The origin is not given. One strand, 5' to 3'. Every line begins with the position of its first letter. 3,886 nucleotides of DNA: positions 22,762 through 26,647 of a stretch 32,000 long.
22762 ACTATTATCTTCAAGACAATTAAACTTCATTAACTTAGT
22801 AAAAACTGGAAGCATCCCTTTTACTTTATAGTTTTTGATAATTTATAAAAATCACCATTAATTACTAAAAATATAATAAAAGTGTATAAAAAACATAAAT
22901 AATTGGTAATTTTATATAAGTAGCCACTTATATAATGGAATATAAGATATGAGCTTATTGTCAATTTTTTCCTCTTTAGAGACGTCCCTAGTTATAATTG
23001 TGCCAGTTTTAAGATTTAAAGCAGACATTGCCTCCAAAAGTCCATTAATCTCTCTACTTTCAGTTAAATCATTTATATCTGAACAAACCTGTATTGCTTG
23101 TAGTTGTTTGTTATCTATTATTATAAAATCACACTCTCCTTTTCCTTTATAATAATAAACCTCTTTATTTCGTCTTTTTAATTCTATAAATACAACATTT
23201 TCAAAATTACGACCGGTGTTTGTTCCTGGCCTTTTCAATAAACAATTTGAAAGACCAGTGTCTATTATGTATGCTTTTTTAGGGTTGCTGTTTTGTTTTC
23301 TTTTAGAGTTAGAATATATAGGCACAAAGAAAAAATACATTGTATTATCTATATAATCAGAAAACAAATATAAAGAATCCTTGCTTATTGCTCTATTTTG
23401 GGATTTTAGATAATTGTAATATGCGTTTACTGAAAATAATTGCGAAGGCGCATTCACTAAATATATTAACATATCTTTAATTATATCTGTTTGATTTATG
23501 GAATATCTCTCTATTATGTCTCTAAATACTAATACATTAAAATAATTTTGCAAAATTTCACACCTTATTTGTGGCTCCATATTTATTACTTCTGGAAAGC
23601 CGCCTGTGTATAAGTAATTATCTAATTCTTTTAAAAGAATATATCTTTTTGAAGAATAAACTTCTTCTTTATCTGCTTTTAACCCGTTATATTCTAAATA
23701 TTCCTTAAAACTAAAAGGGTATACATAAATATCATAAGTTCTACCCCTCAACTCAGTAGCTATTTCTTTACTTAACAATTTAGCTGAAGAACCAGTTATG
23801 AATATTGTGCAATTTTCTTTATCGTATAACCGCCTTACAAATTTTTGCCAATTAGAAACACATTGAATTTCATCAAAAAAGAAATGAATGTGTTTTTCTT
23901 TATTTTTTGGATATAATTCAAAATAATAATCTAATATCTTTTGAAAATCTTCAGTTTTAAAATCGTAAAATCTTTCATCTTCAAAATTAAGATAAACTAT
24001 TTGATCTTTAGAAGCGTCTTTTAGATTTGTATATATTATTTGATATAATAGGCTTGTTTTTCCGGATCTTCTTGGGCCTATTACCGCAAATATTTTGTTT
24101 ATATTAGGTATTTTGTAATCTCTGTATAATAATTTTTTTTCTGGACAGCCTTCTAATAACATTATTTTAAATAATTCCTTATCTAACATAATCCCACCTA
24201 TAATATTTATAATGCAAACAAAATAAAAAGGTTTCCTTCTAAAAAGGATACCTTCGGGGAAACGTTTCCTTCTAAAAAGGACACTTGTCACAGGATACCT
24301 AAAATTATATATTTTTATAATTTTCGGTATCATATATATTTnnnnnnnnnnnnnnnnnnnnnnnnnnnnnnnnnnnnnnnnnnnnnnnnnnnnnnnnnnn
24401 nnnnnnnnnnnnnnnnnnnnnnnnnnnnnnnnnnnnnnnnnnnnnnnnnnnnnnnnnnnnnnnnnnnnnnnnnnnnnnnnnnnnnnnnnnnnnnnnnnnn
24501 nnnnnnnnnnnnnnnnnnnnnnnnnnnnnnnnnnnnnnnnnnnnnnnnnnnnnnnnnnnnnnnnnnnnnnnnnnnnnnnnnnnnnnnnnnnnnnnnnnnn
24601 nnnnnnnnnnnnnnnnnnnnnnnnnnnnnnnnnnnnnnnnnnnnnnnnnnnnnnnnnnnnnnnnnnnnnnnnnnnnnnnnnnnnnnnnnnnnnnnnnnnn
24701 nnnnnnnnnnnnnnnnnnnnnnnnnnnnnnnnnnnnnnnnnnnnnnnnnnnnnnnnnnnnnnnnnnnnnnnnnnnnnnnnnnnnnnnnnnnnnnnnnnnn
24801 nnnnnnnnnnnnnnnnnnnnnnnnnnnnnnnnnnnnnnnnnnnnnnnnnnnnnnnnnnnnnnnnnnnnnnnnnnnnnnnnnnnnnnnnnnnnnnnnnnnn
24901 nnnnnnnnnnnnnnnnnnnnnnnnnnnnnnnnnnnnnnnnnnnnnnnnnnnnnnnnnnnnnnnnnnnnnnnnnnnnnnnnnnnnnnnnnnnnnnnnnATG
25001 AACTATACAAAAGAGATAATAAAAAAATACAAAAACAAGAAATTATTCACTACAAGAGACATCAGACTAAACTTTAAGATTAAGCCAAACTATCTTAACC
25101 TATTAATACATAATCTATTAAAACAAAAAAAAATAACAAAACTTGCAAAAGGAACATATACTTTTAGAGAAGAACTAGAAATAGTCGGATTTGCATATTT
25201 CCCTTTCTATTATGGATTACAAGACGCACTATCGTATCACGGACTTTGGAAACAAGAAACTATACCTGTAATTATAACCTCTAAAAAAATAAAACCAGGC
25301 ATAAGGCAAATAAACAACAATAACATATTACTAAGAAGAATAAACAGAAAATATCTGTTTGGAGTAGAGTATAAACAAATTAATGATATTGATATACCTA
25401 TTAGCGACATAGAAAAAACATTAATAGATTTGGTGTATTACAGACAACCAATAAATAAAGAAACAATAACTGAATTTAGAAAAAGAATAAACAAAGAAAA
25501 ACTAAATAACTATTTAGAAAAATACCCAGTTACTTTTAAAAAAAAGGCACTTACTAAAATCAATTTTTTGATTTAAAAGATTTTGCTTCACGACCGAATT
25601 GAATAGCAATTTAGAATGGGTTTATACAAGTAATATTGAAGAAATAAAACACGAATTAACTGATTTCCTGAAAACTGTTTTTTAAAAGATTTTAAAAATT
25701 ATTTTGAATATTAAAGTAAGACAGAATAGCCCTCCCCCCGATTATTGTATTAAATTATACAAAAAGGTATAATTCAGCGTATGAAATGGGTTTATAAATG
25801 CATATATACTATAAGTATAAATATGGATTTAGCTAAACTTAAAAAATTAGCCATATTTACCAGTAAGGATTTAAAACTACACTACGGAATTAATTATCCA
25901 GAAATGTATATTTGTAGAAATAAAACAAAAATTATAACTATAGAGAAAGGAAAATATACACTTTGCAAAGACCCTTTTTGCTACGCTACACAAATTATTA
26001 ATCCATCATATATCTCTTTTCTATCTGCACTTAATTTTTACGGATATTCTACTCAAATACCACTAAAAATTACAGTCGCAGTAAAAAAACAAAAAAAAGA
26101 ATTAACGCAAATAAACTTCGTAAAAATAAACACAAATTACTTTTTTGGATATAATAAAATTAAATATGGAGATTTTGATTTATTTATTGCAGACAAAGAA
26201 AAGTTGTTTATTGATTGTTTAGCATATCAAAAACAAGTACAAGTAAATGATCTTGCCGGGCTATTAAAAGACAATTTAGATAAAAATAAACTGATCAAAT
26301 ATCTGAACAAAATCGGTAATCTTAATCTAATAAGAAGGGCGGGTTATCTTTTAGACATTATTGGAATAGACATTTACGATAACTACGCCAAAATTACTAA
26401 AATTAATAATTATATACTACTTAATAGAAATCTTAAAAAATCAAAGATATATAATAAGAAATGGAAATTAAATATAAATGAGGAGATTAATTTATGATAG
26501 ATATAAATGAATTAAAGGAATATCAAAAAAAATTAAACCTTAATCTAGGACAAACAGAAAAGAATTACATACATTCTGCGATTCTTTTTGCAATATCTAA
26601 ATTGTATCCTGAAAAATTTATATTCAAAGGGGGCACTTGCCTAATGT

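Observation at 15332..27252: Defence-like island: three AbiEi/AbiEii-like pairs plus three COG1373-type ATPase paralogues wrapped around the S-layer gene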

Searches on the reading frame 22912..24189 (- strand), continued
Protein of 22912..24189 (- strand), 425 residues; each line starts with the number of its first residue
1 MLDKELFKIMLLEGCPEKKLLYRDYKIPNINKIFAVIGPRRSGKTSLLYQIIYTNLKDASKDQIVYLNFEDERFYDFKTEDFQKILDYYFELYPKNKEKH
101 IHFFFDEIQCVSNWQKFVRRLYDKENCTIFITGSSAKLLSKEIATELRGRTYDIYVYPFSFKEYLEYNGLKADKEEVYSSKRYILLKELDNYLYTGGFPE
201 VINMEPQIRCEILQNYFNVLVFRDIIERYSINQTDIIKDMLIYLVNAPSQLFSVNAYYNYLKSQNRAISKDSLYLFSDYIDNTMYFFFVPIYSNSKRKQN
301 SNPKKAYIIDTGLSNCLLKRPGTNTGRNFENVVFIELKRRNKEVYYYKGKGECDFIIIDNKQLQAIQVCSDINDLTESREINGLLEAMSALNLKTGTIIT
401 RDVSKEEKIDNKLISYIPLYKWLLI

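Call 73: predict_structure(alignment_id=A1)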
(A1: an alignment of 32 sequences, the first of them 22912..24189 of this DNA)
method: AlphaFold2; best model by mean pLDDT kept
length: 425 residues; sequences in the alignment: 32
mean_pLDDT: 89.9   pTM: 0.89
mean pLDDT of the five models: 89.9, 89.5, 89.5, 89.0, 88.9
residues with pLDDT >= 90: 274; 70-90: 135; 50-70: 16; < 50: 0
segments of 3 or more residues with pLDDT < 50: none
pLDDT, mean of each block of 10 residues (from residue 1): 80 77 81 92 89 89 92 87 92 93 93 92 95 77 86 92 90 69 89 92 91 91 87 91 90 94 93 93 93 92 93 87 83 95 95 95 95 89 97 97 93 96 91
secondary structure, 60 per line:
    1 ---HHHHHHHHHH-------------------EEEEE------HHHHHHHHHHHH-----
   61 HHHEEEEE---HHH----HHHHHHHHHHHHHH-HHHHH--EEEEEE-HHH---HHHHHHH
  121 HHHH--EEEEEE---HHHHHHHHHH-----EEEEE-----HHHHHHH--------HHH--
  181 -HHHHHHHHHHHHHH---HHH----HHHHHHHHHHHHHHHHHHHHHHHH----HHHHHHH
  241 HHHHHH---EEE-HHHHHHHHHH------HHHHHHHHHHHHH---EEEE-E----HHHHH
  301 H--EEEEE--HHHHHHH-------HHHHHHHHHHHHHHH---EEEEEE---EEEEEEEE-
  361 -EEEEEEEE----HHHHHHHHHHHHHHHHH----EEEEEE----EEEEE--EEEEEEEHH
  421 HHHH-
elements in order: H4-13 E33-37 H44-55 E64-68 H79-92 H94-98 E101-106 H114-124 E127-132 H136-145 E151-155 H161-167 H182-195 H206-229 H234-246 E250-252 H254-263 H270-282 E286-289 H296-301 E304-308 H311-317 H325-339 E343-348 E352-359 E362-369 H374-390 E395-400 E405-409 E412-418 H419-424

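Call 76: fold_search(model_id=the predicted structure, library=pdb)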
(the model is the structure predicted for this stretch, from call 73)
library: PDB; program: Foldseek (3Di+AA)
matches with E <= 10: 1005; with E <= 0.001: 58
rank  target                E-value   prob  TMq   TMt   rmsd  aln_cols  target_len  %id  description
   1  2qby_A                7.6e-07  1.00  0.32  0.35  11.2       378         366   12  Crystal structure of a heterodimer of Cdc6/Orc1 initiators bound to origin DNA (from S. solfataricus) (released 2007-09-11)
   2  8s0e_G                2.5e-06  1.00  0.25  0.30  15.5       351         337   14  H. sapiens OCCM bound to double stranded DNA (released 2024-10-02)
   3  8thb_C                1.7e-05  1.00  0.28  0.36  13.7       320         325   12  Structure of the Saccharomyces cerevisiae PCNA clamp unloader Elg1-RFC complex (released 2024-05-22)
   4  7z6h_F                1.7e-05  1.00  0.29  0.38  13.3       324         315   16  Structure of DNA-bound human RAD17-RFC clamp loader and 9-1-1 checkpoint clamp (released 2022-05-04)
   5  2v1u_A                1.8e-05  1.00  0.30  0.32  12.3       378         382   11  STRUCTURE OF THE AEROPYRUM PERNIX ORC1 PROTEIN IN COMPLEX WITH DNA (released 2007-09-18)
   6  2qby_B                1.9e-05  1.00  0.26  0.29  11.8       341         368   11  Crystal structure of a heterodimer of Cdc6/Orc1 initiators bound to origin DNA (from S. solfataricus) (released 2007-09-11)
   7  8dr0_C                2.8e-05  1.00  0.28  0.35  14.6       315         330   11  Closed state of RFC:PCNA bound to a 3' ss/dsDNA junction (released 2022-08-24)
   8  8dr1_C                5.4e-05  1.00  0.28  0.34  13.2       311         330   12  Consensus closed state of RFC:PCNA bound to a 3' ss/dsDNA junction (DNA2) (released 2022-08-17)
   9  1iqp_C                6.7e-05  1.00  0.26  0.33  14.0       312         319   15  Crystal Structure of the Clamp Loader Small Subunit from Pyrococcus furiosus (released 2001-09-19)
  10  7sgz_C                7.1e-05  1.00  0.30  0.38  12.9       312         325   14  Structure of the yeast Rad24-RFC loader bound to DNA and the closed 9-1-1 clamp (released 2022-03-23)
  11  9qlv_A                7.6e-05  1.00  0.37  0.22   7.8       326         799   10  Cryo-EM structure of Arabidopsis TIR-NLR WRR4A tetramer in complex with effector CCG40 (released 2026-04-08)
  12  8q44_B                7.6e-05  0.89  0.20  0.20  23.0       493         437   12  Crystal structure of cA4-bound Can2 (E364R) in complex with oligo-T DNA (released 2023-11-22)
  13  3u60_B                9.5e-05  1.00  0.27  0.34  13.9       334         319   16  Structure of T4 Bacteriophage Clamp Loader Bound To Open Clamp, DNA and ATP Analog (released 2012-01-04)
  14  7u19_C                1.3e-04  1.00  0.27  0.34  12.4       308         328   13  RFC:PCNA bound to nicked DNA (released 2022-07-06)
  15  8zwo_E                1.3e-04  1.00  0.28  0.33  11.5       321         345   14  Structure of CTF18-PCNA with ATP (released 2025-06-18)
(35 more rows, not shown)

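Call 85: search_protein_families(library=pfam, proteins=[L002:3996-4757:+, L002:3419-4018:+], max_evalue=1)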
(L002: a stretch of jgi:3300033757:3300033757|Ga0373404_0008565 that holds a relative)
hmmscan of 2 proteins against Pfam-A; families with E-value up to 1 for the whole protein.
L002:3996-4757:+ (253 aa): 4 families
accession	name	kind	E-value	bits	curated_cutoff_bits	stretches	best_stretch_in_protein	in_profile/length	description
PF08843.17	AbiEii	-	0.023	15.1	22.5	1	52-204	34-177/238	Nucleotidyl transferase AbiEii toxin, Type IV TA system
PF06743.20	FAST_1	-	0.05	13.9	27.4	1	162-209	15-62/72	FAST kinase-like protein, subdomain 1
PF01856.23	HP_OMP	-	0.18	12.3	21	1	79-132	15-66/154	Helicobacter outer membrane protein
PF24406.1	nSTAND_NTPase4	-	0.2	12.2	27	1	48-84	14-50/58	Novel STAND NTPase 4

L002:3419-4018:+ (199 aa): 3 families
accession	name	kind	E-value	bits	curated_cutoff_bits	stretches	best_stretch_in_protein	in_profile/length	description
PF13545.12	HTH_Crp_2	-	0.058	13.8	27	1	19-63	19-67/70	Crp-like helix-turn-helix domain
PF09756.15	DDRGK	-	0.18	11.9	27.8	0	118-138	154-174/188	DDRGK domain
PF00169.35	PH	-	0.26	12.2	25.1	0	60-118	3-55/105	PH domain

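Call 86: find_related_loci(query=A1, collection=viral_contigs, flank=10000)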
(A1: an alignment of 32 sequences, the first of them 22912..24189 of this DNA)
Query A1 (425 aa) in viral_contigs; peptide patterns used: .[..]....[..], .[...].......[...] (x = any residue, [..] = any of these).
69 stretches matched a pattern; 7 encode a relative of the query (tblastn E <= 1e-3); 7 distinct loci.
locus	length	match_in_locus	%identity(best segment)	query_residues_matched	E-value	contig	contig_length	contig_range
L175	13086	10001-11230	35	23-424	1e-81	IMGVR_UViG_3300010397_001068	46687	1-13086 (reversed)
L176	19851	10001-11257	31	1-424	5e-58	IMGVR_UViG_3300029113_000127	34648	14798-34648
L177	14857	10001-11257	31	1-424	5e-58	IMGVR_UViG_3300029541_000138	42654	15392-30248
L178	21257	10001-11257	31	1-424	5e-58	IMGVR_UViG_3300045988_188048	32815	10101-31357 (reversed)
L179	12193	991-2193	35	16-424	2e-57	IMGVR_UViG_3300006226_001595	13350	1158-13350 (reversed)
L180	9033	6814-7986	31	31-424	8e-49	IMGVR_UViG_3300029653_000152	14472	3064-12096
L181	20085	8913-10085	31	31-424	9e-49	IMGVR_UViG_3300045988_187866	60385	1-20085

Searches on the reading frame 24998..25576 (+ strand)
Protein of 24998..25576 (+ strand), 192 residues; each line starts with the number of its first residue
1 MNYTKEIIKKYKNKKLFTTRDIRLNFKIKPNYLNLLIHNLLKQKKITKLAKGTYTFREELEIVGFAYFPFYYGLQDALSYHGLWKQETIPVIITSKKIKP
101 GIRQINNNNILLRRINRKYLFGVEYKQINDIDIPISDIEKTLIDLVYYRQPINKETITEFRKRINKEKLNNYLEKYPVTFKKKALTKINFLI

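Call 3: search_protein_families(library=pfam, proteins=[window:24998-25576:+], max_evalue=0.01)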
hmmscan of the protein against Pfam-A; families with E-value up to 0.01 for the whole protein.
window:24998-25576:+ (192 aa): 1 family
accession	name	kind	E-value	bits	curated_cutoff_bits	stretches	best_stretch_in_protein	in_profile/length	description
PF13338.12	AbiEi_4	-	1.7e-05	25.3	25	1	13-56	10-48/49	Transcriptional regulator, AbiEi antitoxin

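Call 4: search_protein_families(library=padloc, proteins=[window:24998-25576:+], max_evalue=0.01)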
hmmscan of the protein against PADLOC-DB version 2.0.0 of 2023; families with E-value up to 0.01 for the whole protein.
window:24998-25576:+ (192 aa): 22 families
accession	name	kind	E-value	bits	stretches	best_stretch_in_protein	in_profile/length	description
PDLC02267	AbiEi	-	1.3e-20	72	1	10-187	12-192/252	AbiEi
PDLC02273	AbiEi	-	8.1e-14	50.1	1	69-183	84-200/205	AbiEi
PDLC02241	AbiEi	-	1.2e-13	49.3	1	8-187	7-189/199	AbiEi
PDLC02225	AbiEi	-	2.1e-13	48.5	1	1-171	4-170/198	AbiEi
PDLC02272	AbiEi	-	8.2e-11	40.1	1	12-187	7-189/200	AbiEi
PDLC02265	AbiEi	-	3.7e-10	37.9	1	5-166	5-168/198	AbiEi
PDLC02283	AbiEi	-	4.9e-08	30.9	1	74-166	79-171/201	AbiEi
PDLC02230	AbiEi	-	8.1e-08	30.2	1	36-154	22-143/192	AbiEi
PDLC02266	AbiEi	-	2.1e-07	28.6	1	69-179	84-198/258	AbiEi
PDLC02271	AbiEi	-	6.7e-07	26.7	1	64-147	83-167/263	AbiEi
PDLC02245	AbiEi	-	2.8e-06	25.2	1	31-180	22-180/194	AbiEi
PDLC02276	AbiEi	-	4e-06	24.5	1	69-146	81-157/270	AbiEi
PDLC02282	AbiEi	-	4.2e-06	24.3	1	69-178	84-197/260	AbiEi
PDLC02238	AbiEi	-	8.3e-06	23.7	1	37-177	18-166/180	AbiEi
PDLC02275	AbiEi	-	9.9e-06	23.7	1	8-174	6-170/184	AbiEi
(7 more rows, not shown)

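Call 67: search_protein_families(library=ncbifam, proteins=[window:24998-25576:+], max_evalue=0.001)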
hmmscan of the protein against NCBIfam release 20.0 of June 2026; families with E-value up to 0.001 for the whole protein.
window:24998-25576:+ (192 aa): 0 families

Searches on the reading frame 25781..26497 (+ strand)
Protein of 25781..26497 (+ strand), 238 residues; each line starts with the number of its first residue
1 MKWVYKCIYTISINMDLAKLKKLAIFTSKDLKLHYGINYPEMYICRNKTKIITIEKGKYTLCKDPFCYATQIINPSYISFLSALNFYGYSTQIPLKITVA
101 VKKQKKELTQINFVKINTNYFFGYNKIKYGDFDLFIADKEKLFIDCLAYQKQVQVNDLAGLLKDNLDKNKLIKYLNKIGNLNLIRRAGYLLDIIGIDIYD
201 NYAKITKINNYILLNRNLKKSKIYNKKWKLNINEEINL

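Call 3: search_protein_families(library=pfam, proteins=[window:25781-26497:+], max_evalue=0.01)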
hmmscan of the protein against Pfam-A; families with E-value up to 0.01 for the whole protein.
window:25781-26497:+ (238 aa): 0 families

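Call 4: search_protein_families(library=padloc, proteins=[window:25781-26497:+], max_evalue=0.01)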
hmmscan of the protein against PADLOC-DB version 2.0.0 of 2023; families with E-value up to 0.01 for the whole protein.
window:25781-26497:+ (238 aa): 23 families
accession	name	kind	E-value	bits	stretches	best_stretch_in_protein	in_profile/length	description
PDLC02267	AbiEi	-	5.7e-36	122.2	1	25-235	20-243/252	AbiEi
PDLC02272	AbiEi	-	1.8e-18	65.1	1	59-193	57-197/200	AbiEi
PDLC02241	AbiEi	-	2.1e-18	64.9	1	20-191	10-195/199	AbiEi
PDLC02276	AbiEi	-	1.7e-17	61.8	1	64-201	70-215/270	AbiEi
PDLC02225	AbiEi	-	5.3e-15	53.7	1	21-175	15-174/198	AbiEi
PDLC02275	AbiEi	-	9.1e-15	53.2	1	21-177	8-171/184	AbiEi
PDLC02269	AbiEi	-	1.1e-14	52.3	1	61-236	59-240/251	AbiEi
PDLC02287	AbiEi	-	2.4e-14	51.5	1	45-236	45-240/253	AbiEi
PDLC02266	AbiEi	-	3.1e-13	47.7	1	75-237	84-255/258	AbiEi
PDLC02265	AbiEi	-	6.9e-13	46.8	1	21-170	12-171/198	AbiEi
PDLC02252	AbiEi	-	2.5e-11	41.7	1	76-237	85-256/259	AbiEi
PDLC02271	AbiEi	-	2.2e-10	38.2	1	60-234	73-259/263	AbiEi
PDLC02282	AbiEi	-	8.3e-10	36.4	1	74-236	83-256/260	AbiEi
PDLC02230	AbiEi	-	3.9e-09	34.5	1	47-162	28-151/192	AbiEi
PDLC02245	AbiEi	-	7.6e-09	33.5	1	45-186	31-188/194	AbiEi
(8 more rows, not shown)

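Call 67: search_protein_families(library=ncbifam, proteins=[window:25781-26497:+], max_evalue=0.001)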
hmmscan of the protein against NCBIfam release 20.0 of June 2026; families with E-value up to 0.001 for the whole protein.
window:25781-26497:+ (238 aa): 0 families
